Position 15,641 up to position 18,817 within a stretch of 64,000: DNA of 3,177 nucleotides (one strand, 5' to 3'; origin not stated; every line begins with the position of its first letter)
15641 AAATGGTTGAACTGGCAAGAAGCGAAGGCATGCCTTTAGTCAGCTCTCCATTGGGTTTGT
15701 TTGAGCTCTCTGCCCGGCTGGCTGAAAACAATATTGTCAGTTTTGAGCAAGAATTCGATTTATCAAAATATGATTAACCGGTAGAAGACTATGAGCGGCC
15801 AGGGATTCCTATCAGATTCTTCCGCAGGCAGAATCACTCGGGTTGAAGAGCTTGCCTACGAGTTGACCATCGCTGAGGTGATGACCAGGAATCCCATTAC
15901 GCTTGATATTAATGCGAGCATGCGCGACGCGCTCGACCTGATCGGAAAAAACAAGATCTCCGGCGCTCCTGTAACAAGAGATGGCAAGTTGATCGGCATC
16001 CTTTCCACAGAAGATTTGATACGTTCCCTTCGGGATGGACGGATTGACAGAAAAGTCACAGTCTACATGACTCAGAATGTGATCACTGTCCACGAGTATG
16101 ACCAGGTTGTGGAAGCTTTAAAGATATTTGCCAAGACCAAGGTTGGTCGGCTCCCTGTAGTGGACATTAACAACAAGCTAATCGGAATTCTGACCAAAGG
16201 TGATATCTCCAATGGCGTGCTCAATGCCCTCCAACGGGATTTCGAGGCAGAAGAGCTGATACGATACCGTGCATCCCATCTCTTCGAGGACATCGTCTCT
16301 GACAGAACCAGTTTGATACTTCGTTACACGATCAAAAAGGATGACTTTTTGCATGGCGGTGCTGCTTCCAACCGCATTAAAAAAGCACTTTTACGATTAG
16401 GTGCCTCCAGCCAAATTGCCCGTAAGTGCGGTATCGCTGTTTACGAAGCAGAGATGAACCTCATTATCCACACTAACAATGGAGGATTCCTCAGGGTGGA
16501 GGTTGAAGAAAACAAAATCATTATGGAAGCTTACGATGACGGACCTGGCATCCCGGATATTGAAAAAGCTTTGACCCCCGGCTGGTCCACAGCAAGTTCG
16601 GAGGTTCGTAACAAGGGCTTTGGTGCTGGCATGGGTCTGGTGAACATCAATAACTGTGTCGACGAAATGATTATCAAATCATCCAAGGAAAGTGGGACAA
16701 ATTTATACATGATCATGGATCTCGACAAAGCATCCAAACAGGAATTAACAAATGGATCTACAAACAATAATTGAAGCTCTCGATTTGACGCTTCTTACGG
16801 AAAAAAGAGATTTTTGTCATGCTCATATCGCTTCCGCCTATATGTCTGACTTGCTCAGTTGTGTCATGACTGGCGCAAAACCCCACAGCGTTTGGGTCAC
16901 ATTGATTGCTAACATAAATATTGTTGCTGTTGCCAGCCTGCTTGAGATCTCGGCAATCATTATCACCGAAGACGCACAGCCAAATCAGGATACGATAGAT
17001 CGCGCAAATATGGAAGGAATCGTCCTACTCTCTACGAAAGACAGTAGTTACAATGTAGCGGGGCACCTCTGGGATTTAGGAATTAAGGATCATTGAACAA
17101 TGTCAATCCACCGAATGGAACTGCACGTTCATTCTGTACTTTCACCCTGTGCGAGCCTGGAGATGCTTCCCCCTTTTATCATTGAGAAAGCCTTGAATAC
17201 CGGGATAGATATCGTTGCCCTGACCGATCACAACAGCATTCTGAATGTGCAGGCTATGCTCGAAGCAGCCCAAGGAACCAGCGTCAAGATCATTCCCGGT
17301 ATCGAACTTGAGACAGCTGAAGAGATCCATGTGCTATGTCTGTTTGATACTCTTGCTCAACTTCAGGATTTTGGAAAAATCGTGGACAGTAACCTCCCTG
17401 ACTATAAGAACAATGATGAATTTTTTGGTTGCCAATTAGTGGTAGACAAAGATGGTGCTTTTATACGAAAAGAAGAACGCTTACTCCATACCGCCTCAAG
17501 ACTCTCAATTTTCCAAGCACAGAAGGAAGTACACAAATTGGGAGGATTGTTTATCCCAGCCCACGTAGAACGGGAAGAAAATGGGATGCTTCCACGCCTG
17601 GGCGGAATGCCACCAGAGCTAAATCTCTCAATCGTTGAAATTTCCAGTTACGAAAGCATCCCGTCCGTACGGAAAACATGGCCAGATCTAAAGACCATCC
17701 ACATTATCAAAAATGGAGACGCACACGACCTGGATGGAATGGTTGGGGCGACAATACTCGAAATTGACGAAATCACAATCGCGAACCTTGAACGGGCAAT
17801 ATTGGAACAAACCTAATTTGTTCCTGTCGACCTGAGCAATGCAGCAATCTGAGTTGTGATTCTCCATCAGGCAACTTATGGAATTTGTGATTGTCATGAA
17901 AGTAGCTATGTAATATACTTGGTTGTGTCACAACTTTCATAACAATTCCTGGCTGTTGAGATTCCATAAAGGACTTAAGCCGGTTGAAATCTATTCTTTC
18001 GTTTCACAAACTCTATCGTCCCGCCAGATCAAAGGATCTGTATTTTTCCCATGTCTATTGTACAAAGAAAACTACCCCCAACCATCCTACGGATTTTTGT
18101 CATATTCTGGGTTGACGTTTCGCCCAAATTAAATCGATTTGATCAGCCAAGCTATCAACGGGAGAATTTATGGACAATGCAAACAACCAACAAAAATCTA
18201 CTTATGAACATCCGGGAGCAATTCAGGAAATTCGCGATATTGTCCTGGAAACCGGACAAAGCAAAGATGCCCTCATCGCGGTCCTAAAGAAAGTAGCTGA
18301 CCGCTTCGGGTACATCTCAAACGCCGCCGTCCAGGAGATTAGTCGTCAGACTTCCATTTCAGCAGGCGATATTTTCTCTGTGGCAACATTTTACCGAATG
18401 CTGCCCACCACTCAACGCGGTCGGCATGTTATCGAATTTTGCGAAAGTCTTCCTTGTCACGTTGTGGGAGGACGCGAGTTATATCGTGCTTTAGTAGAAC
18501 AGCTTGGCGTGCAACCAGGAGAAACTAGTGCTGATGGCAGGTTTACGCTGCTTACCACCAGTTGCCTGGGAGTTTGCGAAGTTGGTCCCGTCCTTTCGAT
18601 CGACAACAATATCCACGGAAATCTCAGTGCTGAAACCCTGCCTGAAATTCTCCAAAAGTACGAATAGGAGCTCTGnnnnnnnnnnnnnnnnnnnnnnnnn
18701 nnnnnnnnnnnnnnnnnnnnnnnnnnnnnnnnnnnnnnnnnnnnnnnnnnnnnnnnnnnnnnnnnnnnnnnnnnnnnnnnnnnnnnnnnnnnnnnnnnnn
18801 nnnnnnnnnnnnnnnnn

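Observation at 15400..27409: Hydrogenase-less HydBC/Hnd-type flavin module wired to a cytoplasmic formate dehydrogenase, with two NuoE/NuoF pairs and an in-operon formate channel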

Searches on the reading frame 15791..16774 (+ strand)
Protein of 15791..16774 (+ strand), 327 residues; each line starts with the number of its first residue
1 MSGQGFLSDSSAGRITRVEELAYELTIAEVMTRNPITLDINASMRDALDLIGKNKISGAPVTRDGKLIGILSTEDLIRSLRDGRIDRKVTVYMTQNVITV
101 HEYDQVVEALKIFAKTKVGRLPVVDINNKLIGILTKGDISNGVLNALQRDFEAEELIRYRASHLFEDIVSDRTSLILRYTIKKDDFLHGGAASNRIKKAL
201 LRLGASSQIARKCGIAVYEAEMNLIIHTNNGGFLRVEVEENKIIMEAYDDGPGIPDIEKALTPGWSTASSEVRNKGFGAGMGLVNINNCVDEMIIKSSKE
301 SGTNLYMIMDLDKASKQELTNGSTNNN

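Call 3: search_protein_families(library=pfam, proteins=[window:15791-16774:+])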
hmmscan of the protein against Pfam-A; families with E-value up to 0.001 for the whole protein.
window:15791-16774:+ (327 aa): 3 families
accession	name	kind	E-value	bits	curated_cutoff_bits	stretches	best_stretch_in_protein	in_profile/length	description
PF00571.33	CBS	-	2.2e-30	105.2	24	2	27-81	1-56/57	CBS domain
PF13581.12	HATPase_c_2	-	2.1e-07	31.4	27.4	1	196-308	15-126/127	Histidine kinase-like ATPase domain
PF02518.31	HATPase_c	-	2.6e-07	31.5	26.4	1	216-311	9-109/111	Histidine kinase-, DNA gyrase B-, and HSP90-like ATPase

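Call 54: search_protein_families(library=ncbifam, proteins=[window:15791-16774:+], max_evalue=0.00001)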
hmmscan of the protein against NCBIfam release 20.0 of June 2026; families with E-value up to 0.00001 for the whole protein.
window:15791-16774:+ (327 aa): 24 families
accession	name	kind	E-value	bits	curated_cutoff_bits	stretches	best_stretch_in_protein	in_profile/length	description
NF041552.1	TF_PrdR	equivalog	2.5e-15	55.8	795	1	24-151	5-133/577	sigma-54 dependent transcriptional regulator PrdR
TIGR01302.1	IMP_dehydrog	equivalog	7e-15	54.8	481.5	1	28-141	83-198/450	IMP dehydrogenase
NF011447.0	PRK14869.2-3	equivalog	3e-14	52.5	522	2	24-97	67-141/540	putative manganese-dependent inorganic diphosphatase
NF053603.1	HhpR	exception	6.9e-13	48.4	520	1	27-145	3-119/282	CBS domain-containing high hydrostatic pressure regulator HhpR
TIGR01925.2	spIIAB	equivalog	8e-13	48.5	135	1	215-310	40-135/137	anti-sigma F factor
TIGR00393.1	kpsF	subfamily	2.2e-11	43.9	203.7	1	65-134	197-267/268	KpsF/GutQ family sugar-phosphate isomerase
NF008581.0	PRK11543.1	equivalog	7.1e-11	41.7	481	0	68-138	243-314/321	arabinose-5-phosphate isomerase GutQ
NF011443.0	PRK14869.1-5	equivalog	3.2e-10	39.1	335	1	88-153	70-135/546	putative manganese-dependent inorganic diphosphatase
NF011445.0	PRK14869.2-1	equivalog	2.4e-08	32.9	483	0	87-146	68-127/548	putative manganese-dependent inorganic diphosphatase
NF053704.1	TransRegCcpNBacil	equivalog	5e-08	32.6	260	1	20-142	70-201/208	transcriptional regulator CcpN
NF011440.0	PRK14869.1-2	equivalog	5.3e-08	31.9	746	0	95-146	75-126/541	putative manganese-dependent inorganic diphosphatase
TIGR01186.1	proV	subfamily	1.5e-07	30.9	326.6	1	26-140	243-354/363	betaine/proline/choline family ABC transporter ATP-binding protein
NF011446.0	PRK14869.2-2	equivalog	2e-07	29.8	601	0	87-136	76-125/576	putative manganese-dependent inorganic diphosphatase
NF008141.0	PRK10892.1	equivalog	2.5e-07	30.3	505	0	4-79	250-325/328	arabinose-5-phosphate isomerase KdsD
TIGR00400.1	mgtE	equivalog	3.7e-07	29.3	232.75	1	54-153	165-261/450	magnesium transporter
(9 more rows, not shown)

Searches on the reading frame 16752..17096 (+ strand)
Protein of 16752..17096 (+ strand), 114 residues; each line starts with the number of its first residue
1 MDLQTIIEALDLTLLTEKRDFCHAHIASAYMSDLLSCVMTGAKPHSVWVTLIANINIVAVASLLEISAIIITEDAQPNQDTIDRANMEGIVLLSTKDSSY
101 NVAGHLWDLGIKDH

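Call 3: search_protein_families(library=pfam, proteins=[window:16752-17096:+])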
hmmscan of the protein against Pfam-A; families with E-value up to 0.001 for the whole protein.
window:16752-17096:+ (114 aa): 2 families
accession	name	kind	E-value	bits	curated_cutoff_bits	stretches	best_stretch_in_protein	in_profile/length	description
PF07085.17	DRTGG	-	1.8e-05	25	25.2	1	55-104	51-100/105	DRTGG domain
PF02603.21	Hpr_kinase_N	-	0.00028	21.3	24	0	65-106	80-121/125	HPr Serine kinase N terminus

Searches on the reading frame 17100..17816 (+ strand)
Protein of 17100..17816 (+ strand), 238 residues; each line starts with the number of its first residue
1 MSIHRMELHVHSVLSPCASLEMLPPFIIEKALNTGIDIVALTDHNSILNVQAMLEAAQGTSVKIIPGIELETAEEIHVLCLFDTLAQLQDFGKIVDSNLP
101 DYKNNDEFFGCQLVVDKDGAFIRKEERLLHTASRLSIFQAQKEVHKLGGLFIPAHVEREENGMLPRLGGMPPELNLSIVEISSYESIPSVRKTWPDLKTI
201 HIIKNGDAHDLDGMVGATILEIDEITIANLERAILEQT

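Call 3: search_protein_families(library=pfam, proteins=[window:17100-17816:+])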
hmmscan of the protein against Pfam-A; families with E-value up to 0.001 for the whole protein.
window:17100-17816:+ (238 aa): 1 family
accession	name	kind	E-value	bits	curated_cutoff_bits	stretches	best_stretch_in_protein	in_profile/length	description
PF02811.25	PHP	-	6e-10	40.1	26.4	1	7-101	1-95/164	PHP domain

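Call 54: search_protein_families(library=ncbifam, proteins=[window:17100-17816:+], max_evalue=0.00001)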
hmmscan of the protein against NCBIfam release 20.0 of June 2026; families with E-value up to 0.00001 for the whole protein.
window:17100-17816:+ (238 aa): 6 families
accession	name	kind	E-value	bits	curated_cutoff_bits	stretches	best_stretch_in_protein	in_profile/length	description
NF045780.1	TrlF_fam_ATP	equivalog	9.7e-16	57.7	350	1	4-113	6-133/944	TrlF family AAA-like ATPase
NF041577.1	nside_bi_sphtase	equivalog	1.1e-08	34.6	400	1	5-79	3-77/276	3',5'-nucleoside bisphosphate phosphatase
NF038032.1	CehA_McbA_metalo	domain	2.7e-07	30.3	80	0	5-81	4-77/315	CehA/McbA family metallohydrolase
NF047791.1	RNaseRnm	equivalog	5.4e-07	29.1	375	1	6-81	3-80/275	RNase RNM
NF045781.1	Spaf1101_AAA_ATP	equivalog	4.3e-06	25.4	475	0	27-235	97-297/836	Spaf_1101 family AAA-like ATPase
NF001688.0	PRK00448.1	equivalog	8.3e-06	23.6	873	1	4-76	337-408/1445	PolC-type DNA polymerase III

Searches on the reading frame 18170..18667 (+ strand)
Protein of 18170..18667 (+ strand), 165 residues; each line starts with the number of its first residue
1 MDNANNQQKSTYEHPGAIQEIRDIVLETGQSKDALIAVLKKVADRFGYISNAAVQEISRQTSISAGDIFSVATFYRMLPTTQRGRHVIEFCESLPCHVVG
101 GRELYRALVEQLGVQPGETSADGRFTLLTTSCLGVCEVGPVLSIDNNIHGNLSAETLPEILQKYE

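Call 3: search_protein_families(library=pfam, proteins=[window:18170-18667:+])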
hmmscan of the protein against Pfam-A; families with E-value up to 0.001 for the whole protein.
window:18170-18667:+ (165 aa): 1 family
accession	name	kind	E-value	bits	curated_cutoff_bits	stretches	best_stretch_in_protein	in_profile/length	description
PF01257.25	2Fe-2S_thioredx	-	2.3e-41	141.5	24.8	1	23-164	3-144/145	Thioredoxin-like [2Fe-2S] ferredoxin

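Call 54: search_protein_families(library=ncbifam, proteins=[window:18170-18667:+], max_evalue=0.00001)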
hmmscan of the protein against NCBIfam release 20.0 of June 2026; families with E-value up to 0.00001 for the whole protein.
window:18170-18667:+ (165 aa): 9 families
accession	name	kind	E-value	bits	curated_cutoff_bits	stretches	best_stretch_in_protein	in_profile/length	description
NF005722.0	PRK07539.1-2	equivalog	1.8e-42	145.1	141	1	18-164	10-156/157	NADH-quinone oxidoreductase subunit NuoE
TIGR01958.1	nuoE_fam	subfamily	1.8e-34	119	142.4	1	28-165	11-148/148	NADH-quinone oxidoreductase subunit NuoE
NF004638.0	PRK05988.1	equivalog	4.6e-33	114.2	198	1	16-163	9-156/159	formate dehydrogenase subunit gamma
NF005747.0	PRK07571.1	equivalog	4e-31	108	224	1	7-163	8-167/173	bidirectional hydrogenase complex protein HoxE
NF005725.0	PRK07539.1-5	equivalog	2.2e-25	89.3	220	1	29-165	35-172/174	NADH-quinone oxidoreductase subunit NuoE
NF005721.0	PRK07539.1-1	equivalog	7.3e-25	87.8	308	1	18-162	31-175/292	NADH-quinone oxidoreductase subunit NuoE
NF005723.0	PRK07539.1-3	equivalog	1.3e-22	80.4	226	1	29-163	20-155/158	NADH-quinone oxidoreductase subunit NuoE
NF005724.0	PRK07539.1-4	equivalog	3.5e-20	72.8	280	1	28-164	35-172/240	NADH-quinone oxidoreductase subunit NuoE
NF009040.0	PRK12373.1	equivalog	6.4e-14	52.5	514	1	28-164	32-169/400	NADH-quinone oxidoreductase subunit E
